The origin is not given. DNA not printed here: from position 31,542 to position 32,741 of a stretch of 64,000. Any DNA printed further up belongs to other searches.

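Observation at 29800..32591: ApbE flavin transferase next to a ferric-reductase-type di-heme membrane protein and Ca-binding, acidic membrane-anchored proteins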

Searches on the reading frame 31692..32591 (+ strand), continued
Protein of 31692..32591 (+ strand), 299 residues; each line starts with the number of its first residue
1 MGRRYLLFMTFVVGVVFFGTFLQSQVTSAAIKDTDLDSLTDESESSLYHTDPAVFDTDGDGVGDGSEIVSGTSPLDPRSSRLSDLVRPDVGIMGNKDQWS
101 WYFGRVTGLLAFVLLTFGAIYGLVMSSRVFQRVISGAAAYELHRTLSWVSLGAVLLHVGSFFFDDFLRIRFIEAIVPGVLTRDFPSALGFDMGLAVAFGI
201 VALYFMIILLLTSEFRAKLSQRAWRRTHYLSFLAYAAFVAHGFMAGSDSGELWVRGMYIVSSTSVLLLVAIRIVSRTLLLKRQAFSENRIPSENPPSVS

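Call 37: search_solved_structures(query=A5, max_evalue=1, show_alignments=3)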
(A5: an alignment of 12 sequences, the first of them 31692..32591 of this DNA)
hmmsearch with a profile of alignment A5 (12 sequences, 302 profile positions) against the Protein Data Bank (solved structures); distinct sequences matched with E-value up to 1: 3.
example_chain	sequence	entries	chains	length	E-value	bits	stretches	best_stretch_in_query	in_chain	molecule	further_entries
7c7r_B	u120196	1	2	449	4.5e-06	29.2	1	26-75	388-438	Biofilm-associated surface protein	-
7c7u_A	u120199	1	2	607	6.1e-06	28.8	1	26-78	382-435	Biofilm-associated surface protein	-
7qru_B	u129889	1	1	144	0.12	14.6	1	131-207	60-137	Na(+)/H(+) antiporter subunit B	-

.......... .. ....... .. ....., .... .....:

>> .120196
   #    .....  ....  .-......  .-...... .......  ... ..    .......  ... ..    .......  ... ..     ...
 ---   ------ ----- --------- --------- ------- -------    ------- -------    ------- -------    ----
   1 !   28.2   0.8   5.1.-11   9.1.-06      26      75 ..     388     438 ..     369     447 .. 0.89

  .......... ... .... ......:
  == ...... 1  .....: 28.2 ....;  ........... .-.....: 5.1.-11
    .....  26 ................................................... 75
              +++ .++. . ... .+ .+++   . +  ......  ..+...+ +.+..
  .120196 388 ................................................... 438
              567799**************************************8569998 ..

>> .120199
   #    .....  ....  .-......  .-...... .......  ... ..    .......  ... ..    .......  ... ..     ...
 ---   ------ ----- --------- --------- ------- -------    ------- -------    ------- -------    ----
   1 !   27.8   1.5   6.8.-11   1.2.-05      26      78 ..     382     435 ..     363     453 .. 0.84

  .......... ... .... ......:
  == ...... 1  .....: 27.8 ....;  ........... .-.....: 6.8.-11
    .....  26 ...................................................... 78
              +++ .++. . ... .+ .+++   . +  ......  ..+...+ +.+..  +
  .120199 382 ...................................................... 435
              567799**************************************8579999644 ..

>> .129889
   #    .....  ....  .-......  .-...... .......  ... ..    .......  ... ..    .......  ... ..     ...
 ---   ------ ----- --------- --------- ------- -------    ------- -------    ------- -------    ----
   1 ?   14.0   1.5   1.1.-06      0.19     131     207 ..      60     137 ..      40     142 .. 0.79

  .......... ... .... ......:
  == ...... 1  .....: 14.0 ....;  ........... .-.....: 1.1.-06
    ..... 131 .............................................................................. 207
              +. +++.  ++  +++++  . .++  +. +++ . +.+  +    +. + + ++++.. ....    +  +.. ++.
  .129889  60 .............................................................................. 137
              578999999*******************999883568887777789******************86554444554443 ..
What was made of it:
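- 31779..31949 (+): Extracytoplasmic TSP3-type Ca-binding repeats of the FRD, following a signal peptide with an AxA site. The family profile hits the Bap TSP3-like region at E = 4.5e-6 (call 37).
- Tried and rejected: The sequence profile of the FRD did not reach any solved NOX or MsrQ structure (call 37), so fold comparison was used instead.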

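Call 44: predict_structure(alignment_id=A6)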
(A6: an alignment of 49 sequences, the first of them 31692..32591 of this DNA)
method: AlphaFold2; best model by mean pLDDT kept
length: 299 residues; sequences in the alignment: 49
mean_pLDDT: 89.2   pTM: 0.69
mean pLDDT of the five models: 89.2, 88.9, 87.7, 84.4, 83.1
residues with pLDDT >= 90: 195; 70-90: 80; 50-70: 24; < 50: 0
segments of 3 or more residues with pLDDT < 50: none
pLDDT, mean of each block of 10 residues (from residue 1): 82 86 61 89 93 94 90 89 70 80 94 97 92 94 97 97 90 96 88 96 97 94 93 96 87 93 97 91 83 69
secondary structure, 60 per line:
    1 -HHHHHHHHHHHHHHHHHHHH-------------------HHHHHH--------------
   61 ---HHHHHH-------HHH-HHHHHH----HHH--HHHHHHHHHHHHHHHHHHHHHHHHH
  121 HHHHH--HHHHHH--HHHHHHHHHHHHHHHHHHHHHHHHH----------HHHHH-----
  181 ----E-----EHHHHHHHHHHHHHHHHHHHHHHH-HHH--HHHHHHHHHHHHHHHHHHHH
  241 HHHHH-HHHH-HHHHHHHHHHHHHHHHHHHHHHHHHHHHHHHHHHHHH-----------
elements in order: H2-21 H41-46 H64-69 H81-86 H96-125 H128-133 H136-160 H171-175 H192-214 H221-245 H247-250 H252-288
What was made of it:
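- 31692..32591 (+): FRD: di-heme ferric-reductase-domain membrane protein (299 aa). Its start overlaps the end of ApbE by 28 nt. AlphaFold pLDDT 89 (call 44).
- On Ferric-reductase-domain superfamily (PF01794: NOX, FRE, STEAP, MsrQ): Each pair lies on one predicted helix (136-160 and 221-245; call 44).
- T212 lies at the end of a TM helix, not in a loop (call 44).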

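Call 47: fold_search(model_id=the predicted structure, library=pdb)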
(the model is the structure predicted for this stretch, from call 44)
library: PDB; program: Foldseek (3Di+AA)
matches with E <= 10: 210; with E <= 0.001: 0
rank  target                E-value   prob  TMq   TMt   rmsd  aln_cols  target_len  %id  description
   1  8qt6                  1.4e-02  1.00  0.37  0.28   5.2       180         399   17  Cryo-EM structure of Streptococcus pneumoniae NADPH oxidase (released 2024-07-24)
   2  8qta                  3.6e-02  1.00  0.36  0.28  10.4       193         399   16  Cryo-EM structure of Streptococcus pneumoniae NADPH oxidase F397A mutant in complex with NADPH (released 2024-07-24)
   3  6wxr_A                3.6e-02  1.00  0.39  0.12   8.0       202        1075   15  CryoEM structure of mouse DUOX1-DUOXA1 complex in the absence of NADPH (released 2020-09-02)
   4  8qq7                  5.5e-02  1.00  0.40  0.31   9.9       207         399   15  Structure of SpNOX: a Bacterial NADPH oxidase (released 2024-05-08)
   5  5o0t                  2.3e-01  1.00  0.37  0.51   5.4       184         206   17  CRYSTAL STRUCTURE OF TRANS-MEMBRANE DOMAIN OF Cylindrospermum stagnale NADPH-OXIDASE 5 (NOX5) (released 2017-06-28)
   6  7tai_A                2.3e-01  0.99  0.39  0.29   7.4       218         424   13  Structure of STEAP2 in complex with ligands (released 2023-01-25)
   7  6wxu_A                2.4e-01  0.99  0.38  0.15   7.6       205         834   16  CryoEM structure of mouse DUOX1-DUOXA1 complex in the dimer-of-dimer state (released 2020-09-02)
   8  8u85_A                2.5e-01  1.00  0.36  0.19   5.1       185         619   14  Structural Basis of Human NOX5 Activation (released 2024-05-01)
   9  7d3f_A                2.7e-01  0.98  0.38  0.10   8.2       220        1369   15  Cryo-EM structure of human DUOX1-DUOXA1 in high-calcium state (released 2020-12-09)
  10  6wxv_A                2.7e-01  0.66  0.28  0.10  10.5       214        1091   17  CryoEM structure of mouse DUOX1-DUOXA1 complex in the presence of NADPH (released 2020-09-02)
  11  4o7g_A                2.9e-01  0.99  0.37  0.51   6.4       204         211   13  Crystal Structure of Ascorbate-bound Cytochrome b561, crystal soaked in 1 M L-ascorbate for 40 minutes (released 2014-02-05)
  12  7c7u_A                3.1e-01  1.00  0.14  0.08   1.0        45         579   47  Biofilm associated protein - BSP domain (released 2021-05-12)
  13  4o6y_B                3.1e-01  0.99  0.37  0.50   6.3       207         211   12  Crystal Structure of Cytochrome b561 (released 2014-02-05)
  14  8u86_A                3.7e-01  0.99  0.36  0.25   7.0       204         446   14  Structural Basis of Human NOX5 Activation (released 2024-05-01)
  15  8ucd_C                3.7e-01  0.98  0.41  0.50   8.9       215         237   12  Cryo-EM structure of human STEAP1 in complex with AMG 509 Fab (released 2023-11-22)
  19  7c7u_B                9.7e-01  1.00  0.14  0.08   1.0        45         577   47  Biofilm associated protein - BSP domain (released 2021-05-12)
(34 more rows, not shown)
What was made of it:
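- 31692..32591 (+): Foldseek top hit is SpNOX (call 47).
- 31779..31949 (+): Foldseek aligns 45 residues at 47% identity to 7c7u (call 47).
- On Ferric-reductase-domain superfamily (PF01794: NOX, FRE, STEAP, MsrQ): Foldseek top hits are SpNOX and DUOX1 with probability about 1 but E = 0.01-0.05 (call 47).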

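Call 57: search_protein_families(library=ncbifam, proteins=[window:31692-32591:+], max_evalue=0.001)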
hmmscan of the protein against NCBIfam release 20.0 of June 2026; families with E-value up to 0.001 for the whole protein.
window:31692-32591:+ (299 aa): 2 families
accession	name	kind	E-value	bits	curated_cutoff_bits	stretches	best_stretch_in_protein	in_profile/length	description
NF033765.2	gliding_CglD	equivalog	9.7e-06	23.6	400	1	30-85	76-135/1124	adventurous gliding motility lipoprotein CglD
NF047639.1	throspo3_MtsD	equivalog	0.00025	19.3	800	1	27-82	454-508/651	cell-cell cohesion protein MtsD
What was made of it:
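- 31779..31949 (+): NCBIfam CglD and MtsD hits (call 57).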

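Call 87: find_related_loci(query=A10, collection=metagenome_contigs, flank=4500)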
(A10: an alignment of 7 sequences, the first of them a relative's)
Query A10 (248 aa) in metagenome_contigs; peptide patterns used: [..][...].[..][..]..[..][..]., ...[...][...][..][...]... (x = any residue, [..] = any of these).
242 stretches matched a pattern; 115 encode a relative of the query (tblastn E <= 1e-3); the best 80 are kept; 80 distinct loci.
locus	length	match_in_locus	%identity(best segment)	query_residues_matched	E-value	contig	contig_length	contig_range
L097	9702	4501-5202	76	5-242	1e-101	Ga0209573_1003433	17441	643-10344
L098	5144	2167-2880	73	7-246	2e-95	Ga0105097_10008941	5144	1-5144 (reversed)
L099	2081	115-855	61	2-242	2e-98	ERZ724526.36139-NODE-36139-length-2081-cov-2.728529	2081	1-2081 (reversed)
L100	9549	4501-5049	79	47-229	2e-92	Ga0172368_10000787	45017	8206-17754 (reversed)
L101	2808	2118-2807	68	4-231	1e-92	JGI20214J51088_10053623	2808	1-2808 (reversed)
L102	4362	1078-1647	74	43-232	3e-90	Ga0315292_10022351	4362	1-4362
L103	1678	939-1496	75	43-228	3e-94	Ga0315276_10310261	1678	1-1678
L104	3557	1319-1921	69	43-248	6e-90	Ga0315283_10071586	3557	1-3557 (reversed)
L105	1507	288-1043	62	2-238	1e-93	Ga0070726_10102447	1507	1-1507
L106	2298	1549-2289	62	2-233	3e-90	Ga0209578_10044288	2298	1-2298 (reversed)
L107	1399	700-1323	67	25-232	3e-93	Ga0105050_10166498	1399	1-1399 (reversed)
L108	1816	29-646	69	33-238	1e-90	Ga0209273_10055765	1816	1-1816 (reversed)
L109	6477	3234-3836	69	33-233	6e-86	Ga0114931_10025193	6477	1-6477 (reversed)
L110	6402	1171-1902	61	23-247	5e-86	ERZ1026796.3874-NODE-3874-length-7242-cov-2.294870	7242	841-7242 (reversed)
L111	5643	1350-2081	61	23-247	5e-86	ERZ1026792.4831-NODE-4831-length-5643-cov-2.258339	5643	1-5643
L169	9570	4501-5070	45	32-221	5e-41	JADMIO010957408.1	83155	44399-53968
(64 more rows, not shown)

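Call 94: list_cluster_members(proteins=[P0083, P0076, P0084, P0086, P0001, P0102])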
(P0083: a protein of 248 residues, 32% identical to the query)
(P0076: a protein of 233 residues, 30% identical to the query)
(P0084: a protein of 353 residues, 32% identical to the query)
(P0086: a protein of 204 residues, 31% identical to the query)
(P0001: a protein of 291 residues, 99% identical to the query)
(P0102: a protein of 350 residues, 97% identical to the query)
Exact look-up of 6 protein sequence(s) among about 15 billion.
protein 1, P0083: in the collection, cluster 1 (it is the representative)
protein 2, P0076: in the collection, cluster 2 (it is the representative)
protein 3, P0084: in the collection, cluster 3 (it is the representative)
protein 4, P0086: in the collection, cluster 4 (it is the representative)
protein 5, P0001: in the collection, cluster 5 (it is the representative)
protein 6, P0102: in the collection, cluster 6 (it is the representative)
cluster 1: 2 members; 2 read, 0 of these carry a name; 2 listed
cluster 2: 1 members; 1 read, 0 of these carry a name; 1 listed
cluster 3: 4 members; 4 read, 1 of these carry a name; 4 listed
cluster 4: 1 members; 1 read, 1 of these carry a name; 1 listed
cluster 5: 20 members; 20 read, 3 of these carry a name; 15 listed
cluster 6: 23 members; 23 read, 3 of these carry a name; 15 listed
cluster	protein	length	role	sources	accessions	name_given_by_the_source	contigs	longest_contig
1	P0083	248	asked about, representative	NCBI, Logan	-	-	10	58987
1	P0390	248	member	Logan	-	-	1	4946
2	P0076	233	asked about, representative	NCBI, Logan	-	-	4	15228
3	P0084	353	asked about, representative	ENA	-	-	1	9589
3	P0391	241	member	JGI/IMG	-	predicted ferric reductase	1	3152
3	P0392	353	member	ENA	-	-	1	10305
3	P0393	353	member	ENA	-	-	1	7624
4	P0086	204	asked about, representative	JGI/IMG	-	methionine sulfoxide reductase heme-binding subunit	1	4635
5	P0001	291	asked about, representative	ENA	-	-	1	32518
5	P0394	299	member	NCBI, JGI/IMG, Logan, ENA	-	predicted ferric reductase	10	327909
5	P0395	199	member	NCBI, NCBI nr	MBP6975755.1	MAG: ferric reductase-like transmembrane domain-containing protein, partial [Candidatus ... | ferric reductase-like transmembrane domain-containing protein [Candidatus Moranbacteria ...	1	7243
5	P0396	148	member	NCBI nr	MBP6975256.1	hypothetical protein [Candidatus Moranbacteria bacterium]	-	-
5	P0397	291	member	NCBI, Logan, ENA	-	-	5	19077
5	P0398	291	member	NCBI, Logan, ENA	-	-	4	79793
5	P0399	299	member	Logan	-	-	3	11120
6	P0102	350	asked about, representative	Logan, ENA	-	-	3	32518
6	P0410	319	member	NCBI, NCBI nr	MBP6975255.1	MAG: FAD:protein FMN transferase [Candidatus Moranbacteria bacterium] | FAD:protein FMN transferase [Candidatus Moranbacteria bacterium]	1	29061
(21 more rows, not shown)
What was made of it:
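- Checked: This equals the length of NCBI protein MBP6975255.1 (call 94).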
